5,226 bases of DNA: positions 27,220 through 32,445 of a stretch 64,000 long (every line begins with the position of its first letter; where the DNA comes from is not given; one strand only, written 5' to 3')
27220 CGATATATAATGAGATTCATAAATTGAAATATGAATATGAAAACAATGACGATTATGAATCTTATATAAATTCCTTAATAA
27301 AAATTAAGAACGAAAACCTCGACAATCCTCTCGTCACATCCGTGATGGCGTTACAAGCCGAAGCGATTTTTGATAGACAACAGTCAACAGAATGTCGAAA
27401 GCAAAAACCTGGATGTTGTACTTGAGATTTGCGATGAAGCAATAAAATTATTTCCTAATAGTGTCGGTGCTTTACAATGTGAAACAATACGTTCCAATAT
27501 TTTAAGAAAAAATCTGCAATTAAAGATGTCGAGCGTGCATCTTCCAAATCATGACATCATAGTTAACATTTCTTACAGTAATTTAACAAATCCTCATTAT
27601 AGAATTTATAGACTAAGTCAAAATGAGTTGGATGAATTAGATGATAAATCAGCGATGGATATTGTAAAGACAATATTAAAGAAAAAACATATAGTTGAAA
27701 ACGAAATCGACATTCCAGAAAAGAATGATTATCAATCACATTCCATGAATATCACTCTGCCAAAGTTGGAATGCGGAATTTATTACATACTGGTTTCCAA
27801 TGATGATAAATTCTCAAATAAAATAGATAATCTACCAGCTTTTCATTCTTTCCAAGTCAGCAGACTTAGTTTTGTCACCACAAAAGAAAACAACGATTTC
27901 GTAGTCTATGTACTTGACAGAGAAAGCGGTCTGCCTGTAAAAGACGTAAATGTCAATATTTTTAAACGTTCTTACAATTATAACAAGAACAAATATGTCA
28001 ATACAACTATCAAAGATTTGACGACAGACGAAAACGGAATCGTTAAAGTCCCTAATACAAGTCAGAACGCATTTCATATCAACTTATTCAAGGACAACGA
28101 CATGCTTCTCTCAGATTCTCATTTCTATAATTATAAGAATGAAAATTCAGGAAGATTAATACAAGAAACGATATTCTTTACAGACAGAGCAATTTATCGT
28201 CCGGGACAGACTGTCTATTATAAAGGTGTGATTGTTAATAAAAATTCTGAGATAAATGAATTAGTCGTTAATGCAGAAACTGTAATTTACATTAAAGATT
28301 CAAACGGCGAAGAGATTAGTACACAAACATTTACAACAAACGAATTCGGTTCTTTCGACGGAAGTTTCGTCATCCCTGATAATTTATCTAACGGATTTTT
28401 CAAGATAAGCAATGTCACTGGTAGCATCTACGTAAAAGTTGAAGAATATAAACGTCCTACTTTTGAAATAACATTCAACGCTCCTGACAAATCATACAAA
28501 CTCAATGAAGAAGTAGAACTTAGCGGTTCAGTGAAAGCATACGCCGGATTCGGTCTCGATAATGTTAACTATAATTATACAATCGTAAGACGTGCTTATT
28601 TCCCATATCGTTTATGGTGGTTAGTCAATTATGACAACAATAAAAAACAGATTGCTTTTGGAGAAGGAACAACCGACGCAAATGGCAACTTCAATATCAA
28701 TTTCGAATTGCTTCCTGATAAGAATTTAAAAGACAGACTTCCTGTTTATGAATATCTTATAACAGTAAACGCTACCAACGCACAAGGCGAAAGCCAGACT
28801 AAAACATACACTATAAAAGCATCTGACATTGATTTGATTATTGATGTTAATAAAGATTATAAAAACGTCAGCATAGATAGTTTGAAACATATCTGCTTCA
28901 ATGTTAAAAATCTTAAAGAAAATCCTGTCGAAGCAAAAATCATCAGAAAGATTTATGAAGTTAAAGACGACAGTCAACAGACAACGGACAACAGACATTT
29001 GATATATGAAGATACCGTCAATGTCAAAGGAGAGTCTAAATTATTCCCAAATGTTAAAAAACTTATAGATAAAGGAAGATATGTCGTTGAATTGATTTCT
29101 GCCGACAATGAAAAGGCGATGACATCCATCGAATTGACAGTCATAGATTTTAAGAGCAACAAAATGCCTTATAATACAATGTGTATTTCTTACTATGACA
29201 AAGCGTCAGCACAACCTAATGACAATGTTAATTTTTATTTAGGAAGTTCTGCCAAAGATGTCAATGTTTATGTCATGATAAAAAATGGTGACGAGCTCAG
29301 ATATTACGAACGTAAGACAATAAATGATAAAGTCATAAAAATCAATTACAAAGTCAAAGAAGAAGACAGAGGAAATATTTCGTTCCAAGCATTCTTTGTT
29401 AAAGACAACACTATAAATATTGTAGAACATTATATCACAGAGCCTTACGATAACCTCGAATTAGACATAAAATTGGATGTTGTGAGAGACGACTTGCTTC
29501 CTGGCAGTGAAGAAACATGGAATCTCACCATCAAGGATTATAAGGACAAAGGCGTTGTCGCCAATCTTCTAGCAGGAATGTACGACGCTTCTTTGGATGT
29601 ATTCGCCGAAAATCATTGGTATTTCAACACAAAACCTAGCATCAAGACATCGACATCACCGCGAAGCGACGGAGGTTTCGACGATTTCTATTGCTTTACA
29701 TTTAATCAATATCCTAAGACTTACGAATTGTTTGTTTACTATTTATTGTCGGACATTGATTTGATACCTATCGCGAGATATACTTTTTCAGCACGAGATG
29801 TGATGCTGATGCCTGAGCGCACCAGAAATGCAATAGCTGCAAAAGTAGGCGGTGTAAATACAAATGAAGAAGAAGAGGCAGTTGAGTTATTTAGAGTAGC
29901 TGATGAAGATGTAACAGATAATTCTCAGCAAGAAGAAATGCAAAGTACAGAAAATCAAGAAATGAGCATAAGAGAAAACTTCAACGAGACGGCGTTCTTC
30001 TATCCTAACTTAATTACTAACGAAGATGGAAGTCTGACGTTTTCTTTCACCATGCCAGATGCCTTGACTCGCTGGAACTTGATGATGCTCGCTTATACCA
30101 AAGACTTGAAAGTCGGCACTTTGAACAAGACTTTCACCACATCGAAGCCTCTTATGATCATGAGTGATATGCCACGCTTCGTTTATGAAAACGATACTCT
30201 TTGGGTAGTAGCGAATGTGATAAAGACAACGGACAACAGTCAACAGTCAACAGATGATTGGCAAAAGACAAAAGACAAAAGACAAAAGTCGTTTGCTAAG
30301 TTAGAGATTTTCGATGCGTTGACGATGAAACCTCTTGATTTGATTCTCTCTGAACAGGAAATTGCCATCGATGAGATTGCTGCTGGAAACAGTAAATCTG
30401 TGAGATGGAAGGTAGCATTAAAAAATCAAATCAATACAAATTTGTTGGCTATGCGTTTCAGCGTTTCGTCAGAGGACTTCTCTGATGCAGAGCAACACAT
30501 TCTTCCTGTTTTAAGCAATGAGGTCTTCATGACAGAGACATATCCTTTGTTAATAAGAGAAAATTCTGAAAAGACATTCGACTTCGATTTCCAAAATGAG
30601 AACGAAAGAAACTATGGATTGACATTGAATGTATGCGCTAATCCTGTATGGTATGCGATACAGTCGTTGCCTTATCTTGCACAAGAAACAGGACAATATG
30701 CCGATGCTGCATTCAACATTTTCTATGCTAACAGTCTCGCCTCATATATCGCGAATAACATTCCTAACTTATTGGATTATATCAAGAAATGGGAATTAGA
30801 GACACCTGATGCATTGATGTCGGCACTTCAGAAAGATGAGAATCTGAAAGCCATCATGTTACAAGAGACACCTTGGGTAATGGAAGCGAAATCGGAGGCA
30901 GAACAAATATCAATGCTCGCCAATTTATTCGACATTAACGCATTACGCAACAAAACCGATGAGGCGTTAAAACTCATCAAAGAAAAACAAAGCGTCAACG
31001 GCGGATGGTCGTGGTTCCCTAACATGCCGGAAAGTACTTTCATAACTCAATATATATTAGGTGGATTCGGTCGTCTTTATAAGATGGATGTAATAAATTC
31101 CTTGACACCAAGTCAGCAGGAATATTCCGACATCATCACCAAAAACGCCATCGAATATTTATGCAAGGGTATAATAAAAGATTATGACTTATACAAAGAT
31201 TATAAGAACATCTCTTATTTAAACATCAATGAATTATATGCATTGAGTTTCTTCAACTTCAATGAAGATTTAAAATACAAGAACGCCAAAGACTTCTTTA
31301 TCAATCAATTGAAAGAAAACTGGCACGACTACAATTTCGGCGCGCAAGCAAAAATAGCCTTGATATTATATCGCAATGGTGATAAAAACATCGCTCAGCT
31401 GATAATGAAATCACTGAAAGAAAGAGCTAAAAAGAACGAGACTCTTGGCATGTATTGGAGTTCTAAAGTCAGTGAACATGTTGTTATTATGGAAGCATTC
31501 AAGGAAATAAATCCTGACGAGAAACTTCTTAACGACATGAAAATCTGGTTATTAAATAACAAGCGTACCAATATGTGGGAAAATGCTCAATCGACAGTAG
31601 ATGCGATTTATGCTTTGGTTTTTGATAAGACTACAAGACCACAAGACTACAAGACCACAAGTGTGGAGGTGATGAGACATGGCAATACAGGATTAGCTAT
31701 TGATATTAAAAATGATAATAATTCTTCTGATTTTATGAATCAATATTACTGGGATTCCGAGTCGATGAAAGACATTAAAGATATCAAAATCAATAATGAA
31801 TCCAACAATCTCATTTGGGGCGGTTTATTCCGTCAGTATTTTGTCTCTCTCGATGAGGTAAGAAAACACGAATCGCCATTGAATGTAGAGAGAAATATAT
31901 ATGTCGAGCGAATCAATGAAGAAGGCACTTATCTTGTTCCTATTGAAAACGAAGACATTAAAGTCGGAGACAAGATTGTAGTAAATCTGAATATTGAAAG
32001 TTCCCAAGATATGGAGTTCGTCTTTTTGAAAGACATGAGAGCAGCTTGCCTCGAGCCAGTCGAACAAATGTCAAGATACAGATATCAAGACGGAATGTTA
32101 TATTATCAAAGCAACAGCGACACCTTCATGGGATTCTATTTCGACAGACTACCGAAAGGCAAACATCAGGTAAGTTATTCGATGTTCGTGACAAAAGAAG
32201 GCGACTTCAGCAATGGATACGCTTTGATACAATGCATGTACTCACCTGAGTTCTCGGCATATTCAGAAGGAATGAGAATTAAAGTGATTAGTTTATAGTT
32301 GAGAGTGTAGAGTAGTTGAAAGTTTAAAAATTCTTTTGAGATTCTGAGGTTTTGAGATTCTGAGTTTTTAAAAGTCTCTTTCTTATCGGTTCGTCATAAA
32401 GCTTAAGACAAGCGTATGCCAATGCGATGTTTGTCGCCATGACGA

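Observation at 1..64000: Degenerate 7-8-nt tandem arrays fill gene 3' flanks and are absent from every divergent promoter region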

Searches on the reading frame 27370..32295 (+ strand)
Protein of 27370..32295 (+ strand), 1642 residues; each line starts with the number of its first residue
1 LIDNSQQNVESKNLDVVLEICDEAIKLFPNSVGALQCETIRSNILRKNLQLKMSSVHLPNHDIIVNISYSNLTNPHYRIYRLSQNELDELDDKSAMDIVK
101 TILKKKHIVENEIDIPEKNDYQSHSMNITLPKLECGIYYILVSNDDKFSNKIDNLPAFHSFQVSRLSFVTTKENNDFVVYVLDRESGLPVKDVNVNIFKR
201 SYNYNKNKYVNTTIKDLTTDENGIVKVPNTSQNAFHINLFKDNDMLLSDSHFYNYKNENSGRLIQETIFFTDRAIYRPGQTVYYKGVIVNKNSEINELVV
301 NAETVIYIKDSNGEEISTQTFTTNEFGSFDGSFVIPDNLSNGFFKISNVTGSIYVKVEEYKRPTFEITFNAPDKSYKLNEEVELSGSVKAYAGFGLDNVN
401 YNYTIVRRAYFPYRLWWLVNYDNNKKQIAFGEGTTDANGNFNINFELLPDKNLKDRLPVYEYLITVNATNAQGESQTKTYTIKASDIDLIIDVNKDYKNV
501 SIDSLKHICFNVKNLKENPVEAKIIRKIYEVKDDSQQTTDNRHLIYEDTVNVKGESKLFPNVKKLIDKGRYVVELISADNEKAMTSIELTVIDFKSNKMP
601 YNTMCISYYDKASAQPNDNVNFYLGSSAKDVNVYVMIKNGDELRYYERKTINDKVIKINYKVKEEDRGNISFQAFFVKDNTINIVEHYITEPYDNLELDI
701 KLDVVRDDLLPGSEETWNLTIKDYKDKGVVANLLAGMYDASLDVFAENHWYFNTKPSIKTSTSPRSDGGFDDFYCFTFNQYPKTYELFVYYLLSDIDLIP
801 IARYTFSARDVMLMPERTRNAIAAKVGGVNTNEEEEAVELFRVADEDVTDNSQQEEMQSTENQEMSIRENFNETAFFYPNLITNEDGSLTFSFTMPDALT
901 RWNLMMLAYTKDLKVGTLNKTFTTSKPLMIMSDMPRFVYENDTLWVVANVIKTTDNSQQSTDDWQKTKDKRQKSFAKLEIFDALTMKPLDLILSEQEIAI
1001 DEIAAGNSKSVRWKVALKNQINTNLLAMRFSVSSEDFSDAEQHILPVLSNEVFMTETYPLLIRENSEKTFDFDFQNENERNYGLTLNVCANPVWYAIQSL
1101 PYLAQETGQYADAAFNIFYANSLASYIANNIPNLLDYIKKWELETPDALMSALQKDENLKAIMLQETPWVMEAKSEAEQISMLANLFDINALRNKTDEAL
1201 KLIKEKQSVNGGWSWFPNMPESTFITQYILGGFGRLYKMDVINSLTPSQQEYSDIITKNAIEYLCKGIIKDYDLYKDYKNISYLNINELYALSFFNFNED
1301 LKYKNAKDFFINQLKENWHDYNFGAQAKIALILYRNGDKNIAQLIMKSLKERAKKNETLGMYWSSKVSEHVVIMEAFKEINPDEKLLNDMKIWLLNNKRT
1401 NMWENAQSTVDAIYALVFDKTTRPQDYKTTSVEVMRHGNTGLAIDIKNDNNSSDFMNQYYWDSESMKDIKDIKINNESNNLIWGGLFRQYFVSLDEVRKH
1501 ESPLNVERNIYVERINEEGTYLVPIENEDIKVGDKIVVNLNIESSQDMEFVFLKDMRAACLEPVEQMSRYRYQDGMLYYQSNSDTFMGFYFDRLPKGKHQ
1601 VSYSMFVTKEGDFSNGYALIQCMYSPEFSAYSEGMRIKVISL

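Call 13: find_related_loci(query=window:27370-32295:+, collection=genome_contigs, flank=10000)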
Query window:27370-32295:+ (1642 aa) in genome_contigs; peptide patterns used: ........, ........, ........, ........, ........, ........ (x = any residue, [..] = any of these).
67 stretches matched a pattern; 5 encode a relative of the query (tblastn E <= 1e-3); 5 distinct loci.
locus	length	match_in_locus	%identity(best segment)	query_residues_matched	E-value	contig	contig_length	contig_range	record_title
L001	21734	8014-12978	71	2-1642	0e+0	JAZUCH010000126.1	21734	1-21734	MAG: Bacteroidales bacterium isolate T1900045314_YK20190003.MAGScoT_cleanbin_000021 SGB_6272_k141_998105, whole genome s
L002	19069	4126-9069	67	2-1639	0e+0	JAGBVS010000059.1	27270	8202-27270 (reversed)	MAG: Bacteroidales bacterium isolate RGIG9490 Yak_Cecum-5__c169683, whole genome shotgun sequence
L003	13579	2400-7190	65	17-1639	0e+0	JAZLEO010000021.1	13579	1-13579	MAG: Bacteroidales bacterium isolate T1900045013_TC20190006.MAGScoT_cleanbin_000023 SGB_4388_k141_125392, whole genome s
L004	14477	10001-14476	67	12-1477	0e+0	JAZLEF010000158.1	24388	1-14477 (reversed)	MAG: Bacteroidales bacterium isolate T1900045022_TC20190015.MAGScoT_cleanbin_000022 SGB_4411_k141_1892857, whole genome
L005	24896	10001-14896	93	2-1639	0e+0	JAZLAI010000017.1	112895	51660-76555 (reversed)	MAG: Bacteroidales bacterium isolate T1900045079_TC20190073.MAGScoT_cleanbin_000008 SGB_4647_k141_358378, whole genome s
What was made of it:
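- On Cyanobacterial STRR: The relatives are Bacteroidales MAGs (call 13).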

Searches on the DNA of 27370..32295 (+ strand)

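Call 64: search_rna_families(sources=[L001, L006, L009, L010, L059, L094, L052, L089, L045, L014, L027, L131, L102, L127, L081], threshold=gathering)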
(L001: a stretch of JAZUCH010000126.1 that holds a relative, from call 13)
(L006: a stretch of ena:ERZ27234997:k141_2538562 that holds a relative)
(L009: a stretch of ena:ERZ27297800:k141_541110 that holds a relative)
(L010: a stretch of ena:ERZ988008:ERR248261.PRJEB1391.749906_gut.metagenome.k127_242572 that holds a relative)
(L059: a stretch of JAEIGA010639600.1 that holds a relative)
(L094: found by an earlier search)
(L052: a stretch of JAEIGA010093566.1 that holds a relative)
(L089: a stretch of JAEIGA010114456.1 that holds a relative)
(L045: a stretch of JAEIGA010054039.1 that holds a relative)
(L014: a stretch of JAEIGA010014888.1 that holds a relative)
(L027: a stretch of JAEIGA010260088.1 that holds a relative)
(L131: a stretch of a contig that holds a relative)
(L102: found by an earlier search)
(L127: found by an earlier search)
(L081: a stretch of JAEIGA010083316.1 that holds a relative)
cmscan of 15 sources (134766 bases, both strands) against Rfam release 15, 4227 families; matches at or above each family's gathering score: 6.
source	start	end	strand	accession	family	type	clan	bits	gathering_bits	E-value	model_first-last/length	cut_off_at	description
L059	158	241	-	RF01705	Flavo-1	Gene; sRNA;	-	45.2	42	3.5e-06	1-76/76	no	Flavo-1 RNA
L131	718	800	-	RF01705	Flavo-1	Gene; sRNA;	-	43.7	42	9.3e-06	1-76/76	no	Flavo-1 RNA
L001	18088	18166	+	RF01705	Flavo-1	Gene; sRNA;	-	43.5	42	1.1e-05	1-76/76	no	Flavo-1 RNA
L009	6149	6227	-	RF01705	Flavo-1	Gene; sRNA;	-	43.5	42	1e-05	1-76/76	no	Flavo-1 RNA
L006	6018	6161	+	RF01705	Flavo-1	Gene; sRNA;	-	42.8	42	1.7e-05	1-76/76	no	Flavo-1 RNA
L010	956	1038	-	RF01705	Flavo-1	Gene; sRNA;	-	42.7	42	1.7e-05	1-76/76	no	Flavo-1 RNA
